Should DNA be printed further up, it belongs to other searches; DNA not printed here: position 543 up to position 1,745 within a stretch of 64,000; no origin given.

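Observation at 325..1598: Radical SAM enzyme translationally coupled to a protein with a Cys/Ser/Gly-rich C-terminal tail, between pnuC and nrtR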

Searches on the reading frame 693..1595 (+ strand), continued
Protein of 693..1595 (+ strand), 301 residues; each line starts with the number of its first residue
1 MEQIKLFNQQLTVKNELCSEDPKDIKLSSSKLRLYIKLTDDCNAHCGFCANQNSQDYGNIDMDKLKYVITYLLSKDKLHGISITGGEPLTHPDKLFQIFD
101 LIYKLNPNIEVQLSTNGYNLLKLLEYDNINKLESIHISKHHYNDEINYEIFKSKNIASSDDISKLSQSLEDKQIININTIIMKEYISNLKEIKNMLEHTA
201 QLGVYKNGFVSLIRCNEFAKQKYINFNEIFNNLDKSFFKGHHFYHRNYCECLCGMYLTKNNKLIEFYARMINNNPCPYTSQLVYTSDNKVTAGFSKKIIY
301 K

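Call 47: search_protein_families(library=pfam, proteins=[L044:8920-10203:+, L044:10193-11368:+, L044:11383-12945:+, L044:3551-4225:+, L044:4209-4856:+, L033:2544-3551:+, L041:6962-7972:+], max_evalue=0.01)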
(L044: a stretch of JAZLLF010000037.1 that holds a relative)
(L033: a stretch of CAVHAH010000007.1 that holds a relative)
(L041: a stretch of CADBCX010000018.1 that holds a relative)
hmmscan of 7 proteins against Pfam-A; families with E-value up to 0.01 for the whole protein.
L044:8920-10203:+ (428 aa): 2 families
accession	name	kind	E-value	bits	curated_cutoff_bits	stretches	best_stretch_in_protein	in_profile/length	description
PF13203.12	DUF2201_N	-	1.4e-27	97.4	23.2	2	12-145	11-142/271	Putative metallopeptidase domain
PF09967.15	DUF2201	-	6.3e-12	46.1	26.4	1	299-410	4-107/123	VWA-like domain (DUF2201)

L044:10193-11368:+ (392 aa): 5 families
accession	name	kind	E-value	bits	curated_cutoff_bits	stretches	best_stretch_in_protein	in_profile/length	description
PF07728.20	AAA_5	-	1.7e-07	31.7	22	1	32-137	5-104/139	AAA domain (dynein-related subfamily)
PF00004.35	AAA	-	1.3e-05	26.1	21.2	1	32-162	4-125/131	ATPase family associated with various cellular activities (AAA)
PF01443.25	Viral_helicase1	-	0.00039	20.7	21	1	32-109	4-72/228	Viral superfamily 1 RNA helicase core domain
PF07726.17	AAA_3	-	0.0016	18.8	27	1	32-160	5-129/131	ATPase family associated with various cellular activities (AAA)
PF13173.12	AAA_14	-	0.009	16.5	27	0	32-112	8-78/129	AAA domain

L044:11383-12945:+ (521 aa): 0 families

L044:3551-4225:+ (225 aa): 1 family
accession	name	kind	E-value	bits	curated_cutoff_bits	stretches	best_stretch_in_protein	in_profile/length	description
PF13151.12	DUF3990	-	1.4e-44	151.8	32.2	1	4-168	1-151/152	Protein of unknown function (DUF3990)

L044:4209-4856:+ (216 aa): 2 families
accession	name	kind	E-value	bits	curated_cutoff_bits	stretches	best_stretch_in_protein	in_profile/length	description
PF01381.28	HTH_3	-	4.9e-08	33.3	23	1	154-208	3-54/55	Helix-turn-helix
PF13443.12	HTH_26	-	6.2e-05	23.6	22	1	152-213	2-61/63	Cro/C1-type HTH DNA-binding domain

L033:2544-3551:+ (336 aa): 1 family
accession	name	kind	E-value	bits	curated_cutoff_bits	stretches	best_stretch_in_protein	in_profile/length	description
PF13306.12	LRR_5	-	6e-08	33.1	27.7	1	48-105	66-122/127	BspA type Leucine rich repeat region (6 copies)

L041:6962-7972:+ (337 aa): 0 families

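Call 51: search_dna_similar(query=window:693-1595:+, collection=phages, mode=protein, max_evalue=0.00001, max_rows=15)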
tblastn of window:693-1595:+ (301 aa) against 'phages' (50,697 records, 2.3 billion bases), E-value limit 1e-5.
Records with a match: 35; places in all: 37; records where one place covers at least 80% of the query: 4.
Best place of each record, by identity: <60% 35.
By first word of the organism name: Erwinia 29; uncultured 4; Dulem 1; Yersinia 1.
By host as written in the record: Erwinia amylovora 27; - 4; Erwinia amylovora strain phiEa100 ATCC 29780 2; Eulemur fulvus collaris 1; Yersinia enterocolitica serotype O:9 1.
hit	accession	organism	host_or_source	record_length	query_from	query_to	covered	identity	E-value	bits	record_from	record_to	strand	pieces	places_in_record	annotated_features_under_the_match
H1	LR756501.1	uncultured phage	metagenomic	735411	2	295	98%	29.7%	3e-28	119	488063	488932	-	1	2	record has no annotation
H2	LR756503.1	uncultured phage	metagenomic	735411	2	295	98%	29.7%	3e-28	119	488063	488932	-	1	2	record has no annotation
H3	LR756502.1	uncultured phage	metagenomic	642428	1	300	100%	28.9%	1e-26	115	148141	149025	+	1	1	record has no annotation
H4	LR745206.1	uncultured phage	metagenomic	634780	1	300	100%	26.6%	1e-23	106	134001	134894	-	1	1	record has no annotation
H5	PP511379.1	Dulem virus 40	Eulemur fulvus collaris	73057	24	235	70%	27.8%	2e-7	58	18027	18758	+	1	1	molybdenum cofactor biosynthesis enzyme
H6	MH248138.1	Erwinia phage vB_EamM_Alexandra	Erwinia amylovora strain phiEa100 ATCC ...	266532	42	193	50%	28.8%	4e-6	54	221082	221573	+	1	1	hypothetical protein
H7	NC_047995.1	Erwinia phage vB_EamM_Alexandra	Erwinia amylovora strain phiEa100 ATCC ...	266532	42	193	50%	28.8%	4e-6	54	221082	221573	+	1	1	hypothetical protein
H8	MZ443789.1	Erwinia phage pEa_SNUABM_36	Erwinia amylovora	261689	42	193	50%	28.7%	5e-6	54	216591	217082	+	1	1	hypothetical protein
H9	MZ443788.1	Erwinia phage pEa_SNUABM_35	Erwinia amylovora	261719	42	193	50%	28.7%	5e-6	54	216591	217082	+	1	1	hypothetical protein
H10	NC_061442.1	Erwinia phage pEa_SNUABM_35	Erwinia amylovora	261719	42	193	50%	28.7%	5e-6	54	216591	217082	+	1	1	hypothetical protein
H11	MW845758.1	Erwinia phage pEa_SNUABM_11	Erwinia amylovora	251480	36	212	59%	24.2%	7e-6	53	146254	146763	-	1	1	hypothetical protein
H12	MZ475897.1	Erwinia phage pEa_SNUABM_21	Erwinia amylovora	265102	42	190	50%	28.7%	4e-9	63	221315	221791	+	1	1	hypothetical protein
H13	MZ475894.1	Erwinia phage pEa_SNUABM_46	Erwinia amylovora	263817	42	190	50%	28.7%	6e-9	63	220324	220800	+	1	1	hypothetical protein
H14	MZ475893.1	Erwinia phage pEa_SNUABM_45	Erwinia amylovora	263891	42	190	50%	28.7%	6e-9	63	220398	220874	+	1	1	hypothetical protein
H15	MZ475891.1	Erwinia phage pEa_SNUABM_13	Erwinia amylovora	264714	42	190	50%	28.7%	6e-9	63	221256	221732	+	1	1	hypothetical protein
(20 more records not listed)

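Call 52: get_annotated_region(hit=H1, flank=8000)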
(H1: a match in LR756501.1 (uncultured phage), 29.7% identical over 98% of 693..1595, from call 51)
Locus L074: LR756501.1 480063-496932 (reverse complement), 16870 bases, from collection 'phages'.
description: uncultured phage genome assembly, chromosome: 1.
organism: uncultured phage (NCBI taxid 278008)
taxonomy: Viruses; environmental samples
host: -; source: metagenomic; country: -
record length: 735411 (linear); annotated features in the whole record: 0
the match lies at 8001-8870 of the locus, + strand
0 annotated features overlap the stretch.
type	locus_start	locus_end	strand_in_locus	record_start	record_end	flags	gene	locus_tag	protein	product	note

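Call 53: get_annotated_region(hit=H3, flank=8000)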
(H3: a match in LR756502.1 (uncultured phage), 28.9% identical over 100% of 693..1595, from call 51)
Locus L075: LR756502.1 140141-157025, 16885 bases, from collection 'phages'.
description: uncultured phage genome assembly, chromosome: 1.
organism: uncultured phage (NCBI taxid 278008)
taxonomy: Viruses; environmental samples
host: -; source: metagenomic; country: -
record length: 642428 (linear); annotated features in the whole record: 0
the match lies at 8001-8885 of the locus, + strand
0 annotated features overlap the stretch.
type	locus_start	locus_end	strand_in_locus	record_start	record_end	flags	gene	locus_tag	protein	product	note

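Call 54: get_annotated_region(hit=H4, flank=8000)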
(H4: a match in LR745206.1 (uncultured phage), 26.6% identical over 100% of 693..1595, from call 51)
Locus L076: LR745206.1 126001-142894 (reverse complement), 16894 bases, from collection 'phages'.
description: uncultured phage genome assembly, chromosome: 1.
organism: uncultured phage (NCBI taxid 278008)
taxonomy: Viruses; environmental samples
host: -; source: metagenomic; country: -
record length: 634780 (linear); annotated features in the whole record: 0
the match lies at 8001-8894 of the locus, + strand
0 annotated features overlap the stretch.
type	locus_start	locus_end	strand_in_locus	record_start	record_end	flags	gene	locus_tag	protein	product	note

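Call 57: find_related_loci(query=A4, collection=viral_contigs, flank=6000)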
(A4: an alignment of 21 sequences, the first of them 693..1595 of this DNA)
Query A4 (301 aa) in viral_contigs; peptide patterns used: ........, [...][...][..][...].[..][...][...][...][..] (x = any residue, [..] = any of these).
185 stretches matched a pattern; 2 encode a relative of the query (tblastn E <= 1e-3); 2 distinct loci.
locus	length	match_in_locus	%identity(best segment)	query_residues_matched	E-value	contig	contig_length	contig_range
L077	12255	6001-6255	36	35-123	1e-8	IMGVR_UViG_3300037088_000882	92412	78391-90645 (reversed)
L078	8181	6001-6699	26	23-243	1e-6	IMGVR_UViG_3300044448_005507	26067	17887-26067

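Call 61: search_protein_families(library=ncbifam, proteins=[L044:7974-8927:+, L034:8001-8915:+, L076:7998-8894:+, L044:6751-7023:+, L034:7711-7995:+, L044:7028-7963:+, L044:8920-10203:+, L044:10193-11368:+], max_evalue=0.001)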
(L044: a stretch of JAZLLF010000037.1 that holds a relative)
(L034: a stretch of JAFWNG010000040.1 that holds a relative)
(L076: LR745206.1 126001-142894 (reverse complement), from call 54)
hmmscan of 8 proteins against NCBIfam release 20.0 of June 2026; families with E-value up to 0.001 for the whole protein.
L044:7974-8927:+ (318 aa): 15 families
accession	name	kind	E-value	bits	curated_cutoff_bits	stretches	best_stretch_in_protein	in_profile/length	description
TIGR02668.1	moaA_archaeal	equivalog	4.3e-14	52.2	325.25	1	37-300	9-263/303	GTP 3',8-cyclase MoaA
TIGR02666.1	moaA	equivalog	4e-13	49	284.05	1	37-246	9-220/336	GTP 3',8-cyclase MoaA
NF001199.0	PRK00164.2-1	equivalog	2.7e-10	39.9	231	1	36-298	10-263/308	GTP 3',8-cyclase MoaA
TIGR04317.1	W_rSAM_matur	equivalog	3.8e-09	36.1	380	1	44-164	8-125/349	tungsten cofactor oxidoreductase radical SAM maturase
TIGR03977.1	rSAM_pair_HxsC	equivalog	7.6e-09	34.9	267.9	1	42-144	27-125/292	His-Xaa-Ser system radical SAM maturase HxsC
NF038283.1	viperin_w_prok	equivalog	4.1e-08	32.7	180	1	47-160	9-125/281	viperin family antiviral radical SAM protein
TIGR02495.1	NrdG2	equivalog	4.2e-08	32.8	131.15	1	50-146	26-118/193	anaerobic ribonucleoside-triphosphate reductase activating protein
TIGR04080.1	rSAM_pep_cyc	equivalog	5.6e-08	31.9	500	1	40-238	107-296/440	KxxxW cyclic peptide radical SAM maturase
NF045646.2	rSAM_Se_TrsS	equivalog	3.8e-07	29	490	1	47-213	93-256/441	radical SAM (seleno)protein TrsS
TIGR04078.1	rSAM_yydG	equivalog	8.2e-07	28.8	300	1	49-147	10-111/309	YydG family radical SAM peptide epimerase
TIGR02491.1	NrdG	equivalog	1.8e-05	24.7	126.1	1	45-101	21-78/154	anaerobic ribonucleoside-triphosphate reductase activating protein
NF038332.1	rSAM_rare_HxsC4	exception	2.7e-05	23.5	500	1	41-159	15-132/335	radical SAM protein HxsC4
TIGR04478.1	rSAM_YfkAB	equivalog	2.8e-05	23.5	250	1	42-114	27-98/363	radical SAM/CxCxxxxC motif protein YfkAB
TIGR03963.1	rSAM_QueE_Clost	equivalog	7.7e-05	22.5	260.1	1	49-128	28-103/219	putative 7-carboxy-7-deazaguanine synthase QueE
TIGR03962.1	mycofact_rSAM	equivalog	0.00065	19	265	1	49-162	21-130/339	mycofactocin radical SAM maturase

L034:8001-8915:+ (305 aa): 24 families
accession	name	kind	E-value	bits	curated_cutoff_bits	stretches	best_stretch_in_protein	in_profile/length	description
TIGR02109.1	PQQ_syn_pqqE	equivalog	8.6e-12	44.6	381.35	1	32-215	7-191/358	pyrroloquinoline quinone biosynthesis protein PqqE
TIGR03977.1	rSAM_pair_HxsC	equivalog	3e-11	42.7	267.9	1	38-215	31-214/292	His-Xaa-Ser system radical SAM maturase HxsC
TIGR02495.1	NrdG2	equivalog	5.8e-10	38.8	131.15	1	42-133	26-115/193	anaerobic ribonucleoside-triphosphate reductase activating protein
TIGR04317.1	W_rSAM_matur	equivalog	8.1e-09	35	380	1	34-221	6-194/349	tungsten cofactor oxidoreductase radical SAM maturase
TIGR02668.1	moaA_archaeal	equivalog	9.3e-09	34.7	325.25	1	34-215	12-190/303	GTP 3',8-cyclase MoaA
NF001199.0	PRK00164.2-1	equivalog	4.1e-08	32.7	231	1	34-202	14-179/308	GTP 3',8-cyclase MoaA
NF038283.1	viperin_w_prok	equivalog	8e-08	31.8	180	1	38-148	8-123/281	viperin family antiviral radical SAM protein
TIGR02666.1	moaA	equivalog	1.2e-07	31.1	284.05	1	35-210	13-191/336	GTP 3',8-cyclase MoaA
TIGR04466.1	rSAM_BlsE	equivalog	1.2e-06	28.2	400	1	33-125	4-92/327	cytosylglucuronate decarboxylase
TIGR02493.1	PFLA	equivalog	4.4e-06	26.2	231.75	1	40-165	23-152/235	pyruvate formate-lyase-activating protein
TIGR03963.1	rSAM_QueE_Clost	equivalog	4.9e-06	26.4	260.1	1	27-130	15-116/219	putative 7-carboxy-7-deazaguanine synthase QueE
TIGR04078.1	rSAM_yydG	equivalog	1e-05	25.1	300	1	35-157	4-125/309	YydG family radical SAM peptide epimerase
NF045646.2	rSAM_Se_TrsS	equivalog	1.2e-05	24.1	490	1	36-199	90-252/441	radical SAM (seleno)protein TrsS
NF049973.1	radical_Rv1681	equivalog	1.6e-05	24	380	1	31-133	73-169/326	Rv1681 family radical SAM protein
TIGR04478.1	rSAM_YfkAB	equivalog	2.3e-05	23.8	250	1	38-141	31-135/363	radical SAM/CxCxxxxC motif protein YfkAB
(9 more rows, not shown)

L076:7998-8894:+ (299 aa): 16 families
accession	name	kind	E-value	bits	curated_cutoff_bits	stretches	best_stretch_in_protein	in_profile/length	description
NF038283.1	viperin_w_prok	equivalog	4.2e-14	52.4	180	1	34-197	3-177/281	viperin family antiviral radical SAM protein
TIGR03977.1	rSAM_pair_HxsC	equivalog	1.1e-13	50.7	267.9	1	37-211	28-205/292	His-Xaa-Ser system radical SAM maturase HxsC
TIGR04317.1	W_rSAM_matur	equivalog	2.5e-09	36.7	380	1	41-227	11-200/349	tungsten cofactor oxidoreductase radical SAM maturase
TIGR02668.1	moaA_archaeal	equivalog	5.4e-09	35.5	325.25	1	41-218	17-193/303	GTP 3',8-cyclase MoaA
TIGR02495.1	NrdG2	equivalog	9.6e-09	34.8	131.15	1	38-197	20-179/193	anaerobic ribonucleoside-triphosphate reductase activating protein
TIGR02493.1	PFLA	equivalog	1.9e-08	34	231.75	1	29-222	10-205/235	pyruvate formate-lyase-activating protein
NF001199.0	PRK00164.2-1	equivalog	7.3e-08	31.9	231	1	41-202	19-179/308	GTP 3',8-cyclase MoaA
TIGR02666.1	moaA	equivalog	2.8e-07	29.8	284.05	1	41-216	17-197/336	GTP 3',8-cyclase MoaA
NF045646.2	rSAM_Se_TrsS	equivalog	7.6e-07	28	490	1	41-120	93-173/441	radical SAM (seleno)protein TrsS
TIGR04051.1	rSAM_NirJ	equivalog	1e-06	28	515.45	1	41-194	9-162/354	heme d1 biosynthesis radical SAM protein NirJ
TIGR04054.1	rSAM_NirJ1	equivalog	3.4e-06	25.9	650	1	6-197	11-199/387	putative heme d1 biosynthesis radical SAM protein NirJ1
TIGR02494.1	PFLE_PFLC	subfamily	5e-05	22.7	174.35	1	81-227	127-267/293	glycyl-radical enzyme activating protein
TIGR02109.1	PQQ_syn_pqqE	equivalog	0.00013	21.1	381.35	1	41-193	14-167/358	pyrroloquinoline quinone biosynthesis protein PqqE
TIGR03963.1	rSAM_QueE_Clost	equivalog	0.00022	21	260.1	1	34-92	19-79/219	putative 7-carboxy-7-deazaguanine synthase QueE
TIGR04041.1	activase_YjjW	hypoth_equivalog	0.00039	19.9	250.2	1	44-194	75-220/276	YjjW family glycine radical enzyme activase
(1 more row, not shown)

L044:6751-7023:+ (91 aa): 0 families

L034:7711-7995:+ (95 aa): 0 families

L044:7028-7963:+ (312 aa): 0 families

L044:8920-10203:+ (428 aa): 0 families

L044:10193-11368:+ (392 aa): 0 families
